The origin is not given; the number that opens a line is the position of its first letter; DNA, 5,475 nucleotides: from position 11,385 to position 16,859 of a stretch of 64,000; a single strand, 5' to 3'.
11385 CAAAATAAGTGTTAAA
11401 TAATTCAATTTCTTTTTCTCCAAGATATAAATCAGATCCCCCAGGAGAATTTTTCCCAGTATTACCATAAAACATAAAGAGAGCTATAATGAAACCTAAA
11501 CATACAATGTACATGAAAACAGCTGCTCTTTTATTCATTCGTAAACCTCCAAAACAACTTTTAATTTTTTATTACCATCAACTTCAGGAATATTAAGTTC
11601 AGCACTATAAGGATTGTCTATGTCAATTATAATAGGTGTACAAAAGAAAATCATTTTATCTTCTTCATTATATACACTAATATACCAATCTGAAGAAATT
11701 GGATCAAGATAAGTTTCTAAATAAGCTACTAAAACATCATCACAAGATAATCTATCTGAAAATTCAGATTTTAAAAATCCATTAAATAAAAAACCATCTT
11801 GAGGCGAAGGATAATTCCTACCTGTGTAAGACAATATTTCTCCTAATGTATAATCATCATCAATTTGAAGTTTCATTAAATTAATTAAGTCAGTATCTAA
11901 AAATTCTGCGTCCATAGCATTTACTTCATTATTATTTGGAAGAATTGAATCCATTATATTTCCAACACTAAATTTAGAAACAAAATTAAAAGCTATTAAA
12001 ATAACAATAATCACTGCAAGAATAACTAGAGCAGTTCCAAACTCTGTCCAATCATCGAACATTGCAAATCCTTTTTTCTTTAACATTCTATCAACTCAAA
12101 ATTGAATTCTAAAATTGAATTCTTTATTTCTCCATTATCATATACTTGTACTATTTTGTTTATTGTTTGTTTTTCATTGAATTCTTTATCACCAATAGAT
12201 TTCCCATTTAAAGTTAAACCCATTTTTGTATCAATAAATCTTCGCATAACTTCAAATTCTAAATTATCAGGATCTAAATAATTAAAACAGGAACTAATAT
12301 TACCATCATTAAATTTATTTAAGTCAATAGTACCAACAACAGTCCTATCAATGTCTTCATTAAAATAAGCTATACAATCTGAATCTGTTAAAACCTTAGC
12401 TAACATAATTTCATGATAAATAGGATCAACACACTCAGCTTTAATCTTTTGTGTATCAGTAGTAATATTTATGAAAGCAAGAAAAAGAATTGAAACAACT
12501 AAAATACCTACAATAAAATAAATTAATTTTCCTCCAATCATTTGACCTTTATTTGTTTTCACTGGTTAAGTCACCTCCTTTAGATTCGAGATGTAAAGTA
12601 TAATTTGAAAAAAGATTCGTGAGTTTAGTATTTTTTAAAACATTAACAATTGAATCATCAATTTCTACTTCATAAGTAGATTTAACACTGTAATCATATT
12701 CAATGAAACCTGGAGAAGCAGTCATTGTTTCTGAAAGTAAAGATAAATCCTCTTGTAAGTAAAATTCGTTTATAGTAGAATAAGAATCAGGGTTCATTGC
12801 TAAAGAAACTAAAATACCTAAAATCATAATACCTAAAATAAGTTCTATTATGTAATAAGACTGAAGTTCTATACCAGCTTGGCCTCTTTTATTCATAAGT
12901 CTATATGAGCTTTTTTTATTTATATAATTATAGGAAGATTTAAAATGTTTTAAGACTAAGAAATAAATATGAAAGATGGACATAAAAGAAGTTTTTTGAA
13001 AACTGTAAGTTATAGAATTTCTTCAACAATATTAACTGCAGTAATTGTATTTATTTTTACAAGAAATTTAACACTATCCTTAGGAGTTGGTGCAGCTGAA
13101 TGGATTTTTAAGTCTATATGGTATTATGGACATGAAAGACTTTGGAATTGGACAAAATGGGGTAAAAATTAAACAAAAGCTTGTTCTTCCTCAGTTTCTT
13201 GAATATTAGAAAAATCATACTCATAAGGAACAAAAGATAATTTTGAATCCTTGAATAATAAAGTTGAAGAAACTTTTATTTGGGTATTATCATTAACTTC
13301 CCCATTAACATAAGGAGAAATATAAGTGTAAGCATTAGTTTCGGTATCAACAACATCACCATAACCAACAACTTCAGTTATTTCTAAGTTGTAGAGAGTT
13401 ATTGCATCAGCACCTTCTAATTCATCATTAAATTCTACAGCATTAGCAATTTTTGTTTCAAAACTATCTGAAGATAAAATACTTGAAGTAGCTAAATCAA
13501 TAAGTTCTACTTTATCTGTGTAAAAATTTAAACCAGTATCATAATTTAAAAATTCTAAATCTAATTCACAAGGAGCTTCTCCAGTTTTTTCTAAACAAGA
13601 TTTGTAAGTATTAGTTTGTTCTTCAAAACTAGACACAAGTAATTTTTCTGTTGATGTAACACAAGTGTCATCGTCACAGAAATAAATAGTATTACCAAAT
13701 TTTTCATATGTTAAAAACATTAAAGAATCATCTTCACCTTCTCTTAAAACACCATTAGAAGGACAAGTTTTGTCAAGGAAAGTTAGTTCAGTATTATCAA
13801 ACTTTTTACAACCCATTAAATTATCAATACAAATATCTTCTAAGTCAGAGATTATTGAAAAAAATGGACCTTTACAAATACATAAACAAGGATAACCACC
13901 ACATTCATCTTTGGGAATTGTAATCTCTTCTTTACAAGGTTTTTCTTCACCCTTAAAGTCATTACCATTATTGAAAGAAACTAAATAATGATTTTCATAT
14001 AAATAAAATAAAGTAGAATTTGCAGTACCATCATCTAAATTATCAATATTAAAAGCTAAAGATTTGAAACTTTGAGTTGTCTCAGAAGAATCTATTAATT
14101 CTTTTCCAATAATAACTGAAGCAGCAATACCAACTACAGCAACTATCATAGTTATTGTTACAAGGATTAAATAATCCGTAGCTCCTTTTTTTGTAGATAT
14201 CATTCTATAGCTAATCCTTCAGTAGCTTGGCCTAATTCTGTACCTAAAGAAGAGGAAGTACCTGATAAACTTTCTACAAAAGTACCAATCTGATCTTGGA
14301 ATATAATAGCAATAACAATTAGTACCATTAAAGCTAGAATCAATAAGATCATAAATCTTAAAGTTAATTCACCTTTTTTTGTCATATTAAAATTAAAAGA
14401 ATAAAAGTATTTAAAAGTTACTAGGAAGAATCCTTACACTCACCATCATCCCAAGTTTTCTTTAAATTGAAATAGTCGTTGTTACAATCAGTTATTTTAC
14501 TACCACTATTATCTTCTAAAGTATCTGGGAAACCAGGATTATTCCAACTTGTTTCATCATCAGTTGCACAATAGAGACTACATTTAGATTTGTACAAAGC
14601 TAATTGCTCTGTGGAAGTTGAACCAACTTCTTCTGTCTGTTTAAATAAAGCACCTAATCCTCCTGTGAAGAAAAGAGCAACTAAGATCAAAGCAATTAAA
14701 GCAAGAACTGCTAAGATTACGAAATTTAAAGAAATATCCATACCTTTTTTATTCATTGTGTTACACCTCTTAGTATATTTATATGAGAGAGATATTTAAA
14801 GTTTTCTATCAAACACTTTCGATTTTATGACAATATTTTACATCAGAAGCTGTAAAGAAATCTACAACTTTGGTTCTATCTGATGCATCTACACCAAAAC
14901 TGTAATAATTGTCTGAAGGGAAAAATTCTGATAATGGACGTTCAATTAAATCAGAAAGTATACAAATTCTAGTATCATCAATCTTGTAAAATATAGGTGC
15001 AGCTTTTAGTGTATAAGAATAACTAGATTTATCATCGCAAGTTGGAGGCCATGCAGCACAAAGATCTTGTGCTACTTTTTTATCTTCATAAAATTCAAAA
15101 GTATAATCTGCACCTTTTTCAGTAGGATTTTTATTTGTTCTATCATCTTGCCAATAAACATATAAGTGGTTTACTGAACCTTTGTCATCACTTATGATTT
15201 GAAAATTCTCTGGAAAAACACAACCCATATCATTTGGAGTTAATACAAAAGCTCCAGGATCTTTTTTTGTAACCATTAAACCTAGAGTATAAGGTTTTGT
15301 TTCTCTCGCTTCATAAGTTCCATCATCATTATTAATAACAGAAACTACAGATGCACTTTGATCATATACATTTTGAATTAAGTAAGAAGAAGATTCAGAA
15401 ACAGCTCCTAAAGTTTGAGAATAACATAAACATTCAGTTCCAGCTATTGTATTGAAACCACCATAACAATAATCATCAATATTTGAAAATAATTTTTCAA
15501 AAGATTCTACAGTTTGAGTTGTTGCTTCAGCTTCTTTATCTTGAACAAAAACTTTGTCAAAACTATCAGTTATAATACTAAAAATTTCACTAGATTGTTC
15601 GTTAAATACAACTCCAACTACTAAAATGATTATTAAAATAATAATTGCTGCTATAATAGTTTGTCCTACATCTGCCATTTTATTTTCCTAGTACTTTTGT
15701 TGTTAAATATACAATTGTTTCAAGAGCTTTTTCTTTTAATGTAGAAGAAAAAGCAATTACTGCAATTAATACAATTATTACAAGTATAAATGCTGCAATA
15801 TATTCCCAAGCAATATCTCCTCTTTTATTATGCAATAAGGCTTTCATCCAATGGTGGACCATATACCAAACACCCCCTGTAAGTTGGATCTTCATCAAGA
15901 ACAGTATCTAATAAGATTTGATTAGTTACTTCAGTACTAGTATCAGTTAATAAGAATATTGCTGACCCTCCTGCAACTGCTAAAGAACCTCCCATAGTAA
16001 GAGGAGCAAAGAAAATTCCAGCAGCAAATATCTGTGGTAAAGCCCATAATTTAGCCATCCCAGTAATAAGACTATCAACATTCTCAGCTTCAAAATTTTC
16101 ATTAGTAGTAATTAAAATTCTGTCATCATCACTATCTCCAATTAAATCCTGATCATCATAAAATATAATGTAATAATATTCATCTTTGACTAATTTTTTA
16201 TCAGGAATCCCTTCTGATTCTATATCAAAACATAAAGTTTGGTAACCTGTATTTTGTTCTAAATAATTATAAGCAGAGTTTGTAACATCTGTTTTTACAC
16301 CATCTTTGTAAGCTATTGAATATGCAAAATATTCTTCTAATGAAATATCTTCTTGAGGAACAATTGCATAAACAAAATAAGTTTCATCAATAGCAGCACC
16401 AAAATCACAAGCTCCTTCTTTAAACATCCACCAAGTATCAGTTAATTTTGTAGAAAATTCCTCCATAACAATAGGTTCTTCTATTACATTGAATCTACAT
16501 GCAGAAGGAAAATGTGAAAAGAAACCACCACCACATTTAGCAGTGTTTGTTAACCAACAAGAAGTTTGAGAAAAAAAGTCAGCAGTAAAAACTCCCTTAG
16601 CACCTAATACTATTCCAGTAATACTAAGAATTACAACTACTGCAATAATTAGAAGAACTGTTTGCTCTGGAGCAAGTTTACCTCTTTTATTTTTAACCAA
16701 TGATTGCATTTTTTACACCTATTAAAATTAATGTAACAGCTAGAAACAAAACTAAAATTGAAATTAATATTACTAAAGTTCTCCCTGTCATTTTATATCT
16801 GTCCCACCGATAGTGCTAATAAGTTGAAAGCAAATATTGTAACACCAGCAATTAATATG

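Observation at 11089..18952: Type-IV-pilus-like locus with about nine tandem prepilin-like genes and a large platform-like membrane protein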

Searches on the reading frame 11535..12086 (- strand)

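Call 3: search_protein_families(library=pfam, max_evalue=1, proteins=[window:11535-12086:-])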
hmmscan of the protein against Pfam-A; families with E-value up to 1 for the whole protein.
window:11535-12086:- (183 aa): 1 family
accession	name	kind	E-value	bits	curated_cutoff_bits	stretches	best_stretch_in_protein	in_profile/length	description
PF19483.4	DUF6019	-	0.062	13.8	23.6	1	25-70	11-56/63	Family of unknown function (DUF6019)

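Call 5: search_protein_families(library=ncbifam, max_evalue=1, proteins=[window:11535-12086:-])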
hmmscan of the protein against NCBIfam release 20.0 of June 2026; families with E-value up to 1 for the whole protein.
window:11535-12086:- (183 aa): 1 family
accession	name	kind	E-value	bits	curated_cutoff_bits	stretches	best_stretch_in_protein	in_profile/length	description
NF000406.1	MECB_PBP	exception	0.00057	18.4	1450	1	19-68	5-54/674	PBP2a family beta-lactam-resistant peptidoglycan transpeptidase MecB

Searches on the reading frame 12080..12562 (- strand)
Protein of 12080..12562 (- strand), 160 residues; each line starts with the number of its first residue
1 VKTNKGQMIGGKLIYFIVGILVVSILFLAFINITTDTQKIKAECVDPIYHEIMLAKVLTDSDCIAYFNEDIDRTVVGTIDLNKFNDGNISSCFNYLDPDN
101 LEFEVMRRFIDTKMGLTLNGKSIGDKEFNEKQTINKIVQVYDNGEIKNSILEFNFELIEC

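Call 3: search_protein_families(library=pfam, max_evalue=1, proteins=[window:12080-12562:-])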
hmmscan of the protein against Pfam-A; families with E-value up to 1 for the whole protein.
window:12080-12562:- (160 aa): 0 families

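Call 5: search_protein_families(library=ncbifam, max_evalue=1, proteins=[window:12080-12562:-])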
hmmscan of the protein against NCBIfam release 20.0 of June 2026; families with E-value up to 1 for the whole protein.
window:12080-12562:- (160 aa): 1 family
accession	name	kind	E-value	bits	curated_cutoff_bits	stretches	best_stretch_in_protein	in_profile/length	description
NF040999.1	pilin_ComGC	equivalog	0.071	13.3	75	1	13-45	6-39/84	competence type IV pilus major pilin ComGC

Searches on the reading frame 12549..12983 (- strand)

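Call 3: search_protein_families(library=pfam, max_evalue=1, proteins=[window:12549-12983:-])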
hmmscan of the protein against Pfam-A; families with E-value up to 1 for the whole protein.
window:12549-12983:- (144 aa): 0 families

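Call 5: search_protein_families(library=ncbifam, max_evalue=1, proteins=[window:12549-12983:-])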
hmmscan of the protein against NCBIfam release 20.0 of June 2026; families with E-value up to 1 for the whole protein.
window:12549-12983:- (144 aa): 1 family
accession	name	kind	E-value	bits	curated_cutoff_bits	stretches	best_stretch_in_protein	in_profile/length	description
NF004267.1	PRK05687.1-3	equivalog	0.022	13.9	293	1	56-120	190-257/266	flagellar assembly protein FliH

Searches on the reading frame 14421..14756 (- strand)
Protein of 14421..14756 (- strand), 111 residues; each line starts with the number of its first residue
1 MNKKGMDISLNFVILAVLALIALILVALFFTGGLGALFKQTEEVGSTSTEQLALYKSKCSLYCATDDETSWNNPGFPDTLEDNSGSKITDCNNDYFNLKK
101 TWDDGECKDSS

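Call 3: search_protein_families(library=pfam, max_evalue=1, proteins=[window:14421-14756:-])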
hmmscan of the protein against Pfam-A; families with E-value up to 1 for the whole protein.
window:14421-14756:- (111 aa): 1 family
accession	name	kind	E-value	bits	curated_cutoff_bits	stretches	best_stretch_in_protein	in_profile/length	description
PF02397.22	Bac_transf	-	0.15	12.1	27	1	3-64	1-61/179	Bacterial sugar transferase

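Call 5: search_protein_families(library=ncbifam, max_evalue=1, proteins=[window:14421-14756:-])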
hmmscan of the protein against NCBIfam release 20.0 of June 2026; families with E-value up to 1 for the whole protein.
window:14421-14756:- (111 aa): 1 family
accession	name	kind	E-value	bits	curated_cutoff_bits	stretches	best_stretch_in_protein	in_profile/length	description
TIGR00540.1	TPR_hemY_coli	hypoth_equivalog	0.11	11.2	142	1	3-44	33-74/385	heme biosynthesis-associated TPR protein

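Call 55: find_homologous_proteins(query=window:14421-14756:-, max_evalue=0.001)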
Query window:14421-14756:- (111 aa): 44 proteins with E <= 0.001 among 54 candidates.
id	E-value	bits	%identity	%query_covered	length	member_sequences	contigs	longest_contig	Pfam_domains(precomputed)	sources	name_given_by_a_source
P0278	2.2e-68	245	100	100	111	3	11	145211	-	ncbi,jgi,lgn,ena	-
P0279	2.3e-44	168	75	100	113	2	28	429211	-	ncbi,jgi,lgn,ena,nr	ncbi:hypothetical protein HOG31_03120 [archaeon]|nr:hypothetical protein [archaeon] MBT3730968.1 hyp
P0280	2.5e-42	161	75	95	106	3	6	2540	-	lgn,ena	-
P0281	5.5e-41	157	75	92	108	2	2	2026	-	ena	-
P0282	3.6e-34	135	62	100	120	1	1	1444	-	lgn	-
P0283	1.0e-33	134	60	100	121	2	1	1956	-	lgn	-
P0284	3.4e-33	132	60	97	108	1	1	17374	-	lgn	-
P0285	6.4e-33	131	70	82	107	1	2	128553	-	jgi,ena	jgi:hypothetical protein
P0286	1.5e-32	130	65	85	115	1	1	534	-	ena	-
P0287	3.3e-32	129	62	94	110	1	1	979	-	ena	-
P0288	7.1e-32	128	62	89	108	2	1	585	-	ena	-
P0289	7.9e-32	128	69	82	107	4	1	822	-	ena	-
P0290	8.4e-32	127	64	88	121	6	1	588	-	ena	-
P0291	9.1e-32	127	77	69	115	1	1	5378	-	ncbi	-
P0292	5.0e-31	125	74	73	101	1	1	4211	-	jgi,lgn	-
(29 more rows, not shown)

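Call 58: find_encoding_contigs(protein=P0278, flank=10000, max_places=4)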
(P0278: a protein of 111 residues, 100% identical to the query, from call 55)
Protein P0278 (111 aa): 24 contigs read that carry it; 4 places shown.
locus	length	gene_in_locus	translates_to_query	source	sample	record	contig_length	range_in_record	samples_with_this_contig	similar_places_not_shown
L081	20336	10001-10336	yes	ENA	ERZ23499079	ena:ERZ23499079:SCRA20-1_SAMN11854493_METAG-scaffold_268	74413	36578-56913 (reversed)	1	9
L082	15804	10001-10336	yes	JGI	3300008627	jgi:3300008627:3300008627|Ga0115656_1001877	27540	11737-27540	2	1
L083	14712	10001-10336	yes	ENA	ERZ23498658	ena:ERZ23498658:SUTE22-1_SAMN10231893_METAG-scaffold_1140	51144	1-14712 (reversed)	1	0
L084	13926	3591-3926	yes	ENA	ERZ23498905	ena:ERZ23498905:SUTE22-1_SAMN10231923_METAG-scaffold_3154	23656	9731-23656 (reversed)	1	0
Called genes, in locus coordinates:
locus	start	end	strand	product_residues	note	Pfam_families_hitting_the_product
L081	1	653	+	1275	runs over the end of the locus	PF00437:T2SSE (faint), PF14890:Intein_splicing, PF14528:LAGLIDADG_3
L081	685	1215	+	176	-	PF01047:MarR (weak), PF24034:DUF7343 (faint)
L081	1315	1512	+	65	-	PF00403:HMA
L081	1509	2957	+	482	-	-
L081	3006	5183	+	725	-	PF00403:HMA, PF00122:E1-E2_ATPase, PF00702:Hydrolase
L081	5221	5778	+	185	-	PF00561:Abhydrolase_1 (weak), PF06821:Ser_hydrolase, PF10230:LIDHydrolase (faint)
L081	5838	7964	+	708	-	-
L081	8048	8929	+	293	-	-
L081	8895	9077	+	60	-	-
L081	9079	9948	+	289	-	-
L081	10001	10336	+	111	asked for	-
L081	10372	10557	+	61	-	PF16982:Flp1_like (weak)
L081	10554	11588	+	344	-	-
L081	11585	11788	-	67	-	PF09834:DUF2061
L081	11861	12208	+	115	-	-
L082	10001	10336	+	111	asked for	-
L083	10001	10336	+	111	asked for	-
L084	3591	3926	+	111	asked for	-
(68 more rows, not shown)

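Call 61: predict_structure(alignment_id=A3)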
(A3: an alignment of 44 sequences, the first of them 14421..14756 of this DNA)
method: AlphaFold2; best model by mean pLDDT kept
length: 111 residues; sequences in the alignment: 44
mean_pLDDT: 80.7   pTM: 0.49
mean pLDDT of the five models: 80.7, 79.7, 78.7, 78.2, 76.2
residues with pLDDT >= 90: 30; 70-90: 58; 50-70: 20; < 50: 3
segments of 3 or more residues with pLDDT < 50: none
pLDDT, mean of each block of 10 residues (from residue 1): 68 95 91 66 57 86 91 86 81 82 86 65
secondary structure, 60 per line:
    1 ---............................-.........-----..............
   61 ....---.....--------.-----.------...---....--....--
elements in order: H4-31 H33-41 H47-64 H68-72 E100-103 E106-109

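Call 63: fold_search(model_id=the predicted structure, library=pdb)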
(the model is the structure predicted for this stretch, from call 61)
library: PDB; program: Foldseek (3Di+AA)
matches with E <= 10: 0; with E <= 0.001: 0
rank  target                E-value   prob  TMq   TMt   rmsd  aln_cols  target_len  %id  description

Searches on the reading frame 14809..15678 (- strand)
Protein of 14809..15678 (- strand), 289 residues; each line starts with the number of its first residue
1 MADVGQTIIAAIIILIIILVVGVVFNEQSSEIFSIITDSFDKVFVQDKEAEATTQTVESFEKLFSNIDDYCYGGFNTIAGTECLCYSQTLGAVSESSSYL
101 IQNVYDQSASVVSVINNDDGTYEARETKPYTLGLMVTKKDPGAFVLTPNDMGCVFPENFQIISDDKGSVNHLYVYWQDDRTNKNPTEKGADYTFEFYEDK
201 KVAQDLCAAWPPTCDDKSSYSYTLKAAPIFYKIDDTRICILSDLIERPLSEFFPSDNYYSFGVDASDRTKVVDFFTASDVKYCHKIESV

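Call 3: search_protein_families(library=pfam, max_evalue=1, proteins=[window:14809-15678:-])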
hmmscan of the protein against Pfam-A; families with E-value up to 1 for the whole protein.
window:14809-15678:- (289 aa): 2 families
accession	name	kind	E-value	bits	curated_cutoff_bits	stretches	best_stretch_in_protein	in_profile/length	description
PF25630.1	Phycodna_minor_capsid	-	0.22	12.3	27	1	7-83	4-80/96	Phycodnaviridae minor capsid protein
PF13786.12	DUF4179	-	0.23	12.4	30.1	1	8-51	9-55/94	Domain of unknown function (DUF4179)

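Call 5: search_protein_families(library=ncbifam, max_evalue=1, proteins=[window:14809-15678:-])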
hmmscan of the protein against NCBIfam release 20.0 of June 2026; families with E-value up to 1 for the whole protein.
window:14809-15678:- (289 aa): 0 families

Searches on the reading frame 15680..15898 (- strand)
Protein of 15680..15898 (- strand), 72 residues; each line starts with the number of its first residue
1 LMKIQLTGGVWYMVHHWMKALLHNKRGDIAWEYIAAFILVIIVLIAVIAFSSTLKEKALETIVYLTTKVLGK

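Call 3: search_protein_families(library=pfam, max_evalue=1, proteins=[window:15680-15898:-])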
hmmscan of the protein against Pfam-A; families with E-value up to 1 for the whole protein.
window:15680-15898:- (72 aa): 1 family
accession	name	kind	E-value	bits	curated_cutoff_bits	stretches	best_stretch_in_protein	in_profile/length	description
PF06570.16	DUF1129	-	0.097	12.7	29.1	1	7-55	124-172/207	Protein of unknown function (DUF1129)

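Call 5: search_protein_families(library=ncbifam, max_evalue=1, proteins=[window:15680-15898:-])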
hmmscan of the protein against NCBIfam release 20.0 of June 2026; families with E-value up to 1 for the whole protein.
window:15680-15898:- (72 aa): 1 family
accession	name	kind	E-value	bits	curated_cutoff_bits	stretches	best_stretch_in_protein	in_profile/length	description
NF001194.0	PRK00159.1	equivalog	0.37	11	102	1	1-47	37-83/87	cell division protein CrgA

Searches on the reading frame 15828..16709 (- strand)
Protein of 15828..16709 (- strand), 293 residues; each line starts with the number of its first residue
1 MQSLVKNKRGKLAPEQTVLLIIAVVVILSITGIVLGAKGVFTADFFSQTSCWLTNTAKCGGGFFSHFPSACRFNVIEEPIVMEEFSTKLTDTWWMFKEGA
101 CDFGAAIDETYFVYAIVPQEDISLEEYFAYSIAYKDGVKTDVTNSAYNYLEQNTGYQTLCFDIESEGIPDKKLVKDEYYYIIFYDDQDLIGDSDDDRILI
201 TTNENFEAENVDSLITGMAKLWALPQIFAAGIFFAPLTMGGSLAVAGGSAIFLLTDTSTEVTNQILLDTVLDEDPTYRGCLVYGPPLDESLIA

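Call 3: search_protein_families(library=pfam, max_evalue=1, proteins=[window:15828-16709:-])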
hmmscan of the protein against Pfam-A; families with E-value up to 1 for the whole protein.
window:15828-16709:- (293 aa): 1 family
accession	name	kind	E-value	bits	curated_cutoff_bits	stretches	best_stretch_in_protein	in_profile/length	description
PF14553.12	YqbF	-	0.00074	19.7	27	1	127-153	6-32/43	YqbF, hypothetical protein domain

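Call 5: search_protein_families(library=ncbifam, max_evalue=1, proteins=[window:15828-16709:-])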
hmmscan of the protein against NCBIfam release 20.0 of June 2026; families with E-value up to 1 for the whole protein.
window:15828-16709:- (293 aa): 0 families

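Call 49: find_homologous_proteins(query=window:15828-16709:-, max_evalue=0.001)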
Query window:15828-16709:- (293 aa): 8 proteins with E <= 0.001 among 898 candidates.
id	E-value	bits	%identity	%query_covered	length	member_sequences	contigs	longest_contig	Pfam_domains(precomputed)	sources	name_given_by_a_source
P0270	4.4e-193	658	100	100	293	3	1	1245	-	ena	-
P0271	2.1e-128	446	67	100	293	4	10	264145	-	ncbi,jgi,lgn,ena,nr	ncbi:hypothetical protein HON03_01610 [archaeon]|jgi:hypothetical protein|nr:hypothetical protein [a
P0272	2.3e-127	442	67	100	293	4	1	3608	-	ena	-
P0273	8.5e-122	424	64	100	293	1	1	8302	-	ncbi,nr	ncbi:MAG: hypothetical protein ISS01_02465 [Nanoarchaeota archaeon]|nr:hypothetical protein [Nanoarc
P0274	3.1e-67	245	46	85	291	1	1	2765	-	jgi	-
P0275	6.1e-50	188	40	89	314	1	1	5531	-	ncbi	-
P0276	1.4e-40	158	45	62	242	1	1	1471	-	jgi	jgi:hypothetical protein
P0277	2.7e-40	157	37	86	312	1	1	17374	-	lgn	-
